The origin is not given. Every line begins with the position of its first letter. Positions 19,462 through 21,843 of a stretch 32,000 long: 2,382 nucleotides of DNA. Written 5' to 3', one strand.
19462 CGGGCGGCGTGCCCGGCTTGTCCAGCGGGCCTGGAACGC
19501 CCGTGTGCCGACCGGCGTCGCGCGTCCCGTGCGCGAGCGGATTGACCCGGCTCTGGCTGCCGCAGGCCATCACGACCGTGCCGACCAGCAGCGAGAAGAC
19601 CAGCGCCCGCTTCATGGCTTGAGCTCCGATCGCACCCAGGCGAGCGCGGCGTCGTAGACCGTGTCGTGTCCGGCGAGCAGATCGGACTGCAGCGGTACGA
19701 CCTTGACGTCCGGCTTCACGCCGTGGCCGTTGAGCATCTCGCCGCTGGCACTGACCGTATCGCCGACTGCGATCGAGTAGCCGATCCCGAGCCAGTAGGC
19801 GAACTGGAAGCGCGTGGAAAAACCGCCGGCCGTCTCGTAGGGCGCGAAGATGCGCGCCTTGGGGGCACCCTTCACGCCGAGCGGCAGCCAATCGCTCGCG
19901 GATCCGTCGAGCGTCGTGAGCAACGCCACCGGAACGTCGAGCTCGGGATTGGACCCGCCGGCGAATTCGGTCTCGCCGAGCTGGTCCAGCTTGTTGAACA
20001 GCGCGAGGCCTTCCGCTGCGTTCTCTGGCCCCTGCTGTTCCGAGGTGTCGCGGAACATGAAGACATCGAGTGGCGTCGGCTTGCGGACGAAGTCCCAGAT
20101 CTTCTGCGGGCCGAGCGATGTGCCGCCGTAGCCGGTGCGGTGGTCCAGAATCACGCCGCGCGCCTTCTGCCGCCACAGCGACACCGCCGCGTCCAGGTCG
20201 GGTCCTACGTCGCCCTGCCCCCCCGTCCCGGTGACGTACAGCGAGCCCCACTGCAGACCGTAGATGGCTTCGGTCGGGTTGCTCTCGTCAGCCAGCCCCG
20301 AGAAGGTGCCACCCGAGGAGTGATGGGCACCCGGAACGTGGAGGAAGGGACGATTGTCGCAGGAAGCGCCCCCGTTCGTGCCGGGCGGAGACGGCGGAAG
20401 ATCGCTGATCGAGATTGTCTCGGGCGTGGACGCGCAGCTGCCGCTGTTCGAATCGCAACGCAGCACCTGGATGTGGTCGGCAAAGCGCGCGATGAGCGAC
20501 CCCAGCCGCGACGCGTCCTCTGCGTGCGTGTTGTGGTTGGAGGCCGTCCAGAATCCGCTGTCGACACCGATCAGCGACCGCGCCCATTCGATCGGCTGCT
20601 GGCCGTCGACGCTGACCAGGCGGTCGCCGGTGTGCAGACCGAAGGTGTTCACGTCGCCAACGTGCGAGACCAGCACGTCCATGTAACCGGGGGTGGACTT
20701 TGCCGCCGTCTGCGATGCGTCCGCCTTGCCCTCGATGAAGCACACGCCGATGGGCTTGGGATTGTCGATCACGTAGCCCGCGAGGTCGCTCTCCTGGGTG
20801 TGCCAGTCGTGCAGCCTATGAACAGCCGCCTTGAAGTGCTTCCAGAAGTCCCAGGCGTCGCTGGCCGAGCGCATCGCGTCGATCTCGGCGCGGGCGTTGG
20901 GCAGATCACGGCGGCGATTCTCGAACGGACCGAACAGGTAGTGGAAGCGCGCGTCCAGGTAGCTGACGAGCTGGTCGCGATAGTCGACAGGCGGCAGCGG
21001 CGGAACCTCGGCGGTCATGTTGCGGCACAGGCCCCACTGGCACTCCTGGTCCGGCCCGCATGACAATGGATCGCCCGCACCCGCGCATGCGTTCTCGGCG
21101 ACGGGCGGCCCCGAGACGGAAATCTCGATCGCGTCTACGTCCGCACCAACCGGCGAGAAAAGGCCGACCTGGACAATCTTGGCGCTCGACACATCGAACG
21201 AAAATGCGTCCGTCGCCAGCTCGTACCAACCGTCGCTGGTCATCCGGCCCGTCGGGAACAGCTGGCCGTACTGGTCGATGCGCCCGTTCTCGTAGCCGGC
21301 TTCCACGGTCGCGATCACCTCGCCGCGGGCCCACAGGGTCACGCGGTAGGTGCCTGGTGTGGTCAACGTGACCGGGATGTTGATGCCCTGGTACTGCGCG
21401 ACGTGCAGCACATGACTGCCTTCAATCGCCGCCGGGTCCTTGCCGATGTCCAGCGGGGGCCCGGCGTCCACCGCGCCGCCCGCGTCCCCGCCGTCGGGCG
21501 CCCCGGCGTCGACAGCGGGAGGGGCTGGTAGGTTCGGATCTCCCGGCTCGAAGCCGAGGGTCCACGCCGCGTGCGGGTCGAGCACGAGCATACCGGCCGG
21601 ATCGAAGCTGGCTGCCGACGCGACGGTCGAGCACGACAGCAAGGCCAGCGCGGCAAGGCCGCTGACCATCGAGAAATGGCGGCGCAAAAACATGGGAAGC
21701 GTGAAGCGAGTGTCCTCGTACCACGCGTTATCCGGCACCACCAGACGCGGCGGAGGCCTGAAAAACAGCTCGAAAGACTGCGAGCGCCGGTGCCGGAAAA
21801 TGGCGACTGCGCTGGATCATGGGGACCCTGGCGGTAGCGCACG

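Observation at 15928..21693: Tandemly duplicated, translationally coupled [S41-like PDZ peptidase + six-Cys lipoprotein] modules: a candidate new protease-lipoprotein partner system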

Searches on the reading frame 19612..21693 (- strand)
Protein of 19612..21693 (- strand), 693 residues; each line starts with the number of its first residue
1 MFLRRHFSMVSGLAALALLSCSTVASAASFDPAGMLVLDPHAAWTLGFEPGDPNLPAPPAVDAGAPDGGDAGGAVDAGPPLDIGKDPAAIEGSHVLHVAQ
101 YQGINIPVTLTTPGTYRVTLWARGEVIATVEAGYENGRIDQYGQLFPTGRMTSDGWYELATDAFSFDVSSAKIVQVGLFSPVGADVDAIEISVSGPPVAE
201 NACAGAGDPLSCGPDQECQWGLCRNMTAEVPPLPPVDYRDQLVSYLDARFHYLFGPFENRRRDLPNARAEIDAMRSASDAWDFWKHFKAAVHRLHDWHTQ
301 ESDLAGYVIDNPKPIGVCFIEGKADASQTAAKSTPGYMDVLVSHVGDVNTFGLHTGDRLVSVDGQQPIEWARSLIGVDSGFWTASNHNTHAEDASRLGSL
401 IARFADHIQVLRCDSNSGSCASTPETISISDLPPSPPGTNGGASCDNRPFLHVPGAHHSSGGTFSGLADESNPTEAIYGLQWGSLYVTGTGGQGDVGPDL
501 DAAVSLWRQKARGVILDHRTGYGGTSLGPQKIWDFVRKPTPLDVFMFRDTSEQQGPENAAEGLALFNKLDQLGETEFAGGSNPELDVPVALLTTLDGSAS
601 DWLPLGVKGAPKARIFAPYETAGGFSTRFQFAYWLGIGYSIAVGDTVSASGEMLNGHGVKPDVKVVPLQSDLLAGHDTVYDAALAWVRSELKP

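Call 4: search_protein_families(library=pfam, proteins=[window:19612-21693:-], max_evalue=1)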
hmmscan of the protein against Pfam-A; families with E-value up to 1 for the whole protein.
window:19612-21693:- (693 aa): 2 families
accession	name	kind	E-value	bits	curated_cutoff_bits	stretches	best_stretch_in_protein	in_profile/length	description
PF03572.23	Peptidase_S41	-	2.4e-05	24.4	24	1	497-665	15-165/165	Peptidase family S41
PF21558.3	Pept_S41_N_bact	-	0.23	11.8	27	1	350-373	17-40/87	Bacteroidetes, Peptidase, S41 family, N-terminal domain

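Call 5: search_protein_families(library=ncbifam, proteins=[window:19612-21693:-], max_evalue=1)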
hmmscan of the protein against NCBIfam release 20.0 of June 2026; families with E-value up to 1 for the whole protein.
window:19612-21693:- (693 aa): 0 families

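Call 11: find_homologous_proteins(query=window:19612-21693:-)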
Query window:19612-21693:- (693 aa): 175 proteins with E <= 0.001 among 8000 candidates; the best 120 are listed.
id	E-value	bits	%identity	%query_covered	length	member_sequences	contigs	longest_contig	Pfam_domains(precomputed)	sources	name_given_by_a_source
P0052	0.0e+0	1613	100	100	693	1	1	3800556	PF03572.24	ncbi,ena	-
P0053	0.0e+0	1342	84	100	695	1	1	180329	-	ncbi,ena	-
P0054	0.0e+0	1339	83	100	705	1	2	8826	-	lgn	-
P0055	0.0e+0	1315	82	100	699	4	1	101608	-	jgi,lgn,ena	-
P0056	0.0e+0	1280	81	99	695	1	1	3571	PF03572.24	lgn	-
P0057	0.0e+0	1027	69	96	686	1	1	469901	PF03572.24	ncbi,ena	-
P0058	3.8e-283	959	64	96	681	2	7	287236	PF03572.24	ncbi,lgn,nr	ncbi:MAG: S41 family peptidase [Sorangiineae bacterium]|nr:S41 family peptidase [Sorangiineae bacter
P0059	8.0e-260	882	59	98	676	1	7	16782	PF03572.24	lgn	-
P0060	2.3e-259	881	59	98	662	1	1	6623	PF03572.24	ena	-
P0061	1.2e-257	875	59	97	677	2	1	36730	PF03572.24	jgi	-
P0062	4.8e-257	873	59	98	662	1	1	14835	PF03572.24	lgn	-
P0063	9.1e-257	872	60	97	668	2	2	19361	PF03572.24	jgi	jgi:hypothetical protein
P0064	1.7e-252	858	59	97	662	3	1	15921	PF03572.24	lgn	-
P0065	3.5e-251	854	59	95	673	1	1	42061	PF03572.24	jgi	jgi:Peptidase family S41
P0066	3.1e-250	851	57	98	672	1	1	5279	PF03572.24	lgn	-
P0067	6.6e-250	849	58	96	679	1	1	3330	PF03572.24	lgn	-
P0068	1.2e-249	849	58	99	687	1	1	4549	PF03572.24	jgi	jgi:hypothetical protein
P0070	2.6e-247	841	58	98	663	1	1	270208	PF03572.24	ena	-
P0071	1.3e-245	835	57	97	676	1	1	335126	PF03572.24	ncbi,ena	-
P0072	5.0e-245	833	57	96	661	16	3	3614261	PF03572.24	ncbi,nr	ncbi:MAG: hypothetical protein HS104_14790 [Polyangiaceae bacterium]|nr:hypothetical protein [Polyan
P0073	5.7e-245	833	58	97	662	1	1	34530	PF03572.24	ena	-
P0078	2.5e-227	775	57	88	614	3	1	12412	PF03572.24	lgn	-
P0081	1.3e-222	759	53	98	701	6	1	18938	PF03572.24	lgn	-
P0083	7.1e-188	644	48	100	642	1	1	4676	PF03572.24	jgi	jgi:hypothetical protein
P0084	2.6e-185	636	48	96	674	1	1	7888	PF03572.24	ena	-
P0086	7.8e-183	628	48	96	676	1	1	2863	PF03572.24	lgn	-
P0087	2.4e-182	626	51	87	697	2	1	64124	PF03572.24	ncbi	-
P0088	1.5e-177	610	49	97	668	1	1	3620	PF03572.24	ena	-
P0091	3.4e-176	606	47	96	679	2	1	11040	PF03572.24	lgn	-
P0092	3.5e-176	606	46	100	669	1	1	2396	PF03572.24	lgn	-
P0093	6.0e-176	605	47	98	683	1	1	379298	PF03572.24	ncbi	ncbi:MAG: S41 family peptidase [Polyangiaceae bacterium]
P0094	7.3e-176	605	46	96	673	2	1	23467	PF03572.24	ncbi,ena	-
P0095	3.1e-175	603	47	96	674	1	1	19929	PF03572.24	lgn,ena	-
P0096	3.3e-175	603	48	96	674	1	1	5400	PF03572.24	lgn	-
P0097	3.6e-175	602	45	100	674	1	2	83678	PF03572.24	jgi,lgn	jgi:hypothetical protein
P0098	2.0e-173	597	46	100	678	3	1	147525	PF03572.24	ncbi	-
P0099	7.9e-173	595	62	62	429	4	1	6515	PF03572.24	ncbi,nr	ncbi:MAG: hypothetical protein KC492_03820, partial [Myxococcales bacterium]|nr:hypothetical protein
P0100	9.2e-173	594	49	88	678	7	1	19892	PF03572.24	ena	-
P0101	1.1e-172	594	47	97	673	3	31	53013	PF03572.24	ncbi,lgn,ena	-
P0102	1.6e-172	594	44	99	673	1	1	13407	PF03572.24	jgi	jgi:hypothetical protein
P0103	4.4e-172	592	45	100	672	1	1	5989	PF03572.24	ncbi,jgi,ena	jgi:hypothetical protein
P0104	6.9e-171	588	45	99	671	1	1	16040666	PF03572.24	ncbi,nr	ncbi:Hypothetical protein A7982_10179 [Minicystis rosea]|nr:Hypothetical protein A7982_10179 [Minicy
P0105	1.0e-169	584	45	98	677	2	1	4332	PF03572.24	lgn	-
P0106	3.8e-168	579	44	99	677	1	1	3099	PF03572.24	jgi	-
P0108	2.5e-167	576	46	98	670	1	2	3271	PF03572.24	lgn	-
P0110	2.0e-166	574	45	94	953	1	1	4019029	PF03572.24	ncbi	ncbi:MAG: S41 family peptidase [Minicystis sp.]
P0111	9.2e-165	568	47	87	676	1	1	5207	PF03572.24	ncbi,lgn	-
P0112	5.3e-164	566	45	98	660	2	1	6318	PF03572.24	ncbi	-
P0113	6.5e-162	559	66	56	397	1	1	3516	PF03572.24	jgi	jgi:hypothetical protein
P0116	5.1e-160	552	45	97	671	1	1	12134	PF03572.24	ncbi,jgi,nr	ncbi:MAG: hypothetical protein FJ096_14640 [Deltaproteobacteria bacterium]|nr:hypothetical protein [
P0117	3.7e-159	549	45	97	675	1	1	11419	PF03572.24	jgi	-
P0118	3.9e-159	549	45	99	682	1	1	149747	PF03572.24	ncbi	-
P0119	7.1e-157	542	44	97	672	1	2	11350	PF03572.24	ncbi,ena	-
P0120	1.5e-156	541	44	97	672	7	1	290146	PF03572.24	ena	-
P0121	5.0e-156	539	44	97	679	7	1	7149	PF03572.24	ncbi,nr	ncbi:MAG TPA: hypothetical protein ENK57_15195 [Polyangiaceae bacterium]|nr:hypothetical protein [Po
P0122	2.3e-154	534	43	98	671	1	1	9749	PF03572.24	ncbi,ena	-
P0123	7.8e-154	532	43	100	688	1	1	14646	PF03572.24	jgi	jgi:hypothetical protein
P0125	6.8e-153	529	43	96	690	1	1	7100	PF03572.24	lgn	-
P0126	8.3e-153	529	42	98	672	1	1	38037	PF03572.24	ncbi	-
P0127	1.3e-152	528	46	87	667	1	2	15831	PF03572.24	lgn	-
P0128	2.0e-152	527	43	96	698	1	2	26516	PF03572.24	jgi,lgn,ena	-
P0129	2.0e-152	527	43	95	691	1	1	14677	PF03572.24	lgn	-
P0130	5.1e-152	526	43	95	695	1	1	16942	PF03572.24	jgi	jgi:hypothetical protein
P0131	7.1e-152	525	42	99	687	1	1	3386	PF03572.24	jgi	jgi:hypothetical protein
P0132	8.1e-152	525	45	87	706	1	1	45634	PF03572.24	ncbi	-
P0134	2.2e-147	511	44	89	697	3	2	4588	PF03572.24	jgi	jgi:hypothetical protein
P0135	3.1e-147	510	43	89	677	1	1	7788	PF03572.24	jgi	jgi:hypothetical protein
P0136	2.7e-144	500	42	99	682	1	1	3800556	PF03572.24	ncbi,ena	-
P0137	9.4e-142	492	40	100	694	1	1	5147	PF03572.24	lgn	-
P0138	1.3e-141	491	43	96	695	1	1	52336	PF03572.24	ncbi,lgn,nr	ncbi:MAG: hypothetical protein HY744_02185 [Deltaproteobacteria bacterium]|nr:hypothetical protein [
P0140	2.8e-140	487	41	99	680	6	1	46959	PF03572.24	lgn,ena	-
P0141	2.9e-139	484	42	99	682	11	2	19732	PF03572.24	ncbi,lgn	-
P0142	7.4e-137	476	43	88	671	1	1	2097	PF03572.24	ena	-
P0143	1.5e-136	475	40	99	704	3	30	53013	PF03572.24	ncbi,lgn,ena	-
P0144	5.4e-135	470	43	84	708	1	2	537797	PF03572.24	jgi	jgi:Peptidase family S41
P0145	2.8e-134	467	40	99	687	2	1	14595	PF03572.24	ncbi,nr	ncbi:MAG: hypothetical protein JRI23_31895 [Deltaproteobacteria bacterium]|nr:hypothetical protein [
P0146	2.4e-132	461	40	97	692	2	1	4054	PF03572.24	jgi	jgi:hypothetical protein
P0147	5.6e-132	460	39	100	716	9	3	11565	PF03572.24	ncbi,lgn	-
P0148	1.0e-131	459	42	88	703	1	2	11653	PF03572.24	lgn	-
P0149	2.8e-131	457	41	99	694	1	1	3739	PF03572.24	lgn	-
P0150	6.4e-131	456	40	99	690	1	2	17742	PF03572.24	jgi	jgi:hypothetical protein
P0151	1.3e-130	455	39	98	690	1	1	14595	PF03572.24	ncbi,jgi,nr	ncbi:MAG: hypothetical protein JRI23_31885 [Deltaproteobacteria bacterium]|jgi:hypothetical protein|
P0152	2.0e-130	454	41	88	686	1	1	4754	PF03572.24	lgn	-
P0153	3.5e-130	454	40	96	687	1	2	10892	PF03572.24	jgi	jgi:hypothetical protein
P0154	3.6e-130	454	40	99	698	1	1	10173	PF03572.24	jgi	jgi:hypothetical protein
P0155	4.9e-130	453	40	99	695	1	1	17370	PF03572.24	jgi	jgi:hypothetical protein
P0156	5.4e-130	453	40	96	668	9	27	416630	PF03572.24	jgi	jgi:hypothetical protein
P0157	1.3e-128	449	42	87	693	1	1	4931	PF03572.24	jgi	jgi:hypothetical protein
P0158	1.5e-128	448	43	87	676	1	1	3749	PF03572.24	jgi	jgi:hypothetical protein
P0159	1.9e-128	448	44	83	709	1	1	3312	PF03572.24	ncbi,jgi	jgi:hypothetical protein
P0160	3.4e-128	447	44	87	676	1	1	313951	PF03572.24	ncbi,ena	-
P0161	7.0e-127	443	40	97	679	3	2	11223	PF03572.24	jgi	jgi:hypothetical protein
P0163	2.1e-126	441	41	100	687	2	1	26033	PF03572.24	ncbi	-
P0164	2.2e-126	441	40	99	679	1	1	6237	PF03572.24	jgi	jgi:hypothetical protein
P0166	3.8e-125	437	39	100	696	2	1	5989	PF03572.24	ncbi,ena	-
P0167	5.7e-125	436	40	98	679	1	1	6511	PF03572.24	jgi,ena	-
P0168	1.0e-124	436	38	98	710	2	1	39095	PF03572.24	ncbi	-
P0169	1.8e-124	435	40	100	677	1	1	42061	PF03572.24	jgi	jgi:Peptidase family S41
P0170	1.8e-124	435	40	98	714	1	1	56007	PF03572.24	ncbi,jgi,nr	ncbi:MAG: S41 family peptidase [Polyangiaceae bacterium]|jgi:hypothetical protein|nr:S41 family pept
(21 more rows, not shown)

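Call 16: search_solved_structures(query=A2, max_evalue=1, show_alignments=5)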
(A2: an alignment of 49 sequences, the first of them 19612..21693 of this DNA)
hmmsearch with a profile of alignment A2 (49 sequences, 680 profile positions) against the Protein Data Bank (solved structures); distinct sequences matched with E-value up to 1: 18.
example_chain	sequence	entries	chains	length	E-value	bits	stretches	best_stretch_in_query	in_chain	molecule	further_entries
9ku3_A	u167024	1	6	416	0.00017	23.2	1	558-654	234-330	Carboxyl-terminal protease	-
9ku0_A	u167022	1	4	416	0.00029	22.5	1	558-654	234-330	Carboxyl-terminal protease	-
9jr1_A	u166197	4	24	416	0.00029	22.5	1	558-654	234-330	Carboxyl-terminal protease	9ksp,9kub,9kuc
4l8k_A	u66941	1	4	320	0.0012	20.5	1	481-672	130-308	putative peptidase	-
7w71_B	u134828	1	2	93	0.014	16.9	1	331-358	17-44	Regulator of sigma-E protease RseP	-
2zpm_A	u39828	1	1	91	0.016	16.7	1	332-358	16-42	Regulator of sigma E protease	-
3id3_A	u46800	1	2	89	0.016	16.7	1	332-358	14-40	Regulator of sigma E protease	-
3id2_A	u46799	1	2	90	0.016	16.7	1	332-358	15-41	Regulator of sigma E protease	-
3id4_A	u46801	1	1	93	0.018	16.6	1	332-358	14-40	Regulator of sigma E protease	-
9frx_A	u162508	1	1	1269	0.027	16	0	578-665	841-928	Retinol binding protein 3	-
6vbb_A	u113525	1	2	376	0.044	15.3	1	570-650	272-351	Peptidase S41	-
7w6x_A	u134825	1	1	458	0.069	14.6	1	317-357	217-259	Regulator of sigma-E protease RseP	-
3dja_A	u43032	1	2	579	0.073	14.6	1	575-649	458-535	Protein CT_858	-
3dor_A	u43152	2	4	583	0.074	14.5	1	575-649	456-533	Protein CT_858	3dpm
7jti_C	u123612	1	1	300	0.12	13.9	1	577-664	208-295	Retinol-binding protein 3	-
8vcb_A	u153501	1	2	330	0.5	11.8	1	572-670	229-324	Q5LIA5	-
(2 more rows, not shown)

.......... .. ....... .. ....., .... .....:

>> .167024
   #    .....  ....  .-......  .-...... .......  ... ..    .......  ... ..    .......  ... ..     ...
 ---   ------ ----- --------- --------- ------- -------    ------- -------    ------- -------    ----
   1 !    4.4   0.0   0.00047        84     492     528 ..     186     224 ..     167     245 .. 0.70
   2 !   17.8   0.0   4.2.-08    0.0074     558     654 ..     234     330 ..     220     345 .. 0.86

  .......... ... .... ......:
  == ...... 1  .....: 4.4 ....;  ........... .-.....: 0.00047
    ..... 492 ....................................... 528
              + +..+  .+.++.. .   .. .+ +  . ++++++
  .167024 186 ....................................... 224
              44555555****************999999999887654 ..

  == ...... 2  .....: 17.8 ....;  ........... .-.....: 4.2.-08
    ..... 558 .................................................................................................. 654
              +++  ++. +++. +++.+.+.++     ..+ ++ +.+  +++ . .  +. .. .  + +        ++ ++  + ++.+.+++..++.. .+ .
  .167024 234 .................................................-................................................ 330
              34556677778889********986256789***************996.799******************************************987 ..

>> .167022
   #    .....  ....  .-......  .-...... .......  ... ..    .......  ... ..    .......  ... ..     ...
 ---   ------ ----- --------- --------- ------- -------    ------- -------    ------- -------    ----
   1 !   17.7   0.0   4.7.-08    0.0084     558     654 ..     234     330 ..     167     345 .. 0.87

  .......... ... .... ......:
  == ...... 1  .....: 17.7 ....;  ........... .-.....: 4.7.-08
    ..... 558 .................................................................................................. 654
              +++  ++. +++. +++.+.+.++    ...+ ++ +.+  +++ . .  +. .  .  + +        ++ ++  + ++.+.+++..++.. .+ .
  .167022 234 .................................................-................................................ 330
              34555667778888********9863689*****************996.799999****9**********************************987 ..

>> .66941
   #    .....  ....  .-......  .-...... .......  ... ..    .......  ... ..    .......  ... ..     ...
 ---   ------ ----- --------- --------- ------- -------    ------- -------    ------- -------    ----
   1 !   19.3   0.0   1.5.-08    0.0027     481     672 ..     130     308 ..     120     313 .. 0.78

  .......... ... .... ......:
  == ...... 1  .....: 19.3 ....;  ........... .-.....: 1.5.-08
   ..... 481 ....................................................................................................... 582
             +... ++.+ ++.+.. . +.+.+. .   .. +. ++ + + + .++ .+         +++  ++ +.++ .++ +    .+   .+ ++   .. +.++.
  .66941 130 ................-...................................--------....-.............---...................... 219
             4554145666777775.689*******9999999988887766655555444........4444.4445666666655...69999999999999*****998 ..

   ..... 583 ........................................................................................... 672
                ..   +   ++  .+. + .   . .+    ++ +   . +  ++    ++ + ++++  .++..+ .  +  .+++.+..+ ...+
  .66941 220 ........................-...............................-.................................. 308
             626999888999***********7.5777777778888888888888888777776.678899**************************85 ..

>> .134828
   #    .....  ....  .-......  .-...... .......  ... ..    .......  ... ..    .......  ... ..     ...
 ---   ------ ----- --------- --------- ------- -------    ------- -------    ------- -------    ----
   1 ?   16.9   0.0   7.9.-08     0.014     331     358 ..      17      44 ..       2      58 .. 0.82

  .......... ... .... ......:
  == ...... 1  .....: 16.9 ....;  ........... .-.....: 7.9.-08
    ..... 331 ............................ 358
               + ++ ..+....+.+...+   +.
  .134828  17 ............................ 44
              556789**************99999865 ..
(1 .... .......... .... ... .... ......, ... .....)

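Call 37: predict_structure(alignment_id=A2)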
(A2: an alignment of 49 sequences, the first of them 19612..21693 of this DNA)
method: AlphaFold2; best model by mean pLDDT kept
length: 693 residues; sequences in the alignment: 49
mean_pLDDT: 91.1   pTM: 0.89
mean pLDDT of the five models: 91.1, 90.6, 89.4, 89.1, 89.1
residues with pLDDT >= 90: 551; 70-90: 95; 50-70: 25; < 50: 22
segments of 3 or more residues with pLDDT < 50: 1-4, 21-25, 63-74
pLDDT, mean of each block of 10 residues (from residue 1): 48 55 60 89 95 86 46 59 95 97 94 94 97 90 94 95 90 95 97 91 91 93 94 94 96 90 95 96 95 92 90 96 97 96 97 98 97 91 80 94 98 97 97 92 91 93 95 98 93 92 98 97 90 98 92 90 96 97 98 91 97 97 92 91 94 91 98 98 98 90
secondary structure, 60 per line:
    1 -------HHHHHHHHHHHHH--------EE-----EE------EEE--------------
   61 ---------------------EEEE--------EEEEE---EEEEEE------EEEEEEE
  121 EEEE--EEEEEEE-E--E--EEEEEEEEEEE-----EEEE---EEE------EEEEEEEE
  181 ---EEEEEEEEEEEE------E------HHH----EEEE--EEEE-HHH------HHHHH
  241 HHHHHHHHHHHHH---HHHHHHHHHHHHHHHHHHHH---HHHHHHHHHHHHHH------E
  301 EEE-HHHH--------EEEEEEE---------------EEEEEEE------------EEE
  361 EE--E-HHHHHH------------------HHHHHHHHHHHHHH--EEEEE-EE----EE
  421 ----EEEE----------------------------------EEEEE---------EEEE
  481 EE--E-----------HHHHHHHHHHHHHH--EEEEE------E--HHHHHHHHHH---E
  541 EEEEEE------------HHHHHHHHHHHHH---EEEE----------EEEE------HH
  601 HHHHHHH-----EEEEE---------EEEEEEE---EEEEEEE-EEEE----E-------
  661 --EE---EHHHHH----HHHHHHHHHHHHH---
elements in order (helices of 4 or more, strands of 3 or more residues): H8-20 E44-46 E82-85 E94-98 E102-107 E114-124 E127-133 E141-151 E157-160 E164-166 E173-180 E184-195 E216-219 E222-225 H236-253 H257-276 H280-293 E300-303 H305-308 E317-323 E339-345 E358-362 H367-372 H391-404 E407-411 E425-428 E463-467 E477-482 H497-510 E513-517 H527-536 E540-546 H559-571 E575-578 E589-592 H599-607 E613-617 E627-633 E637-643 E645-648 H669-673 H678-690
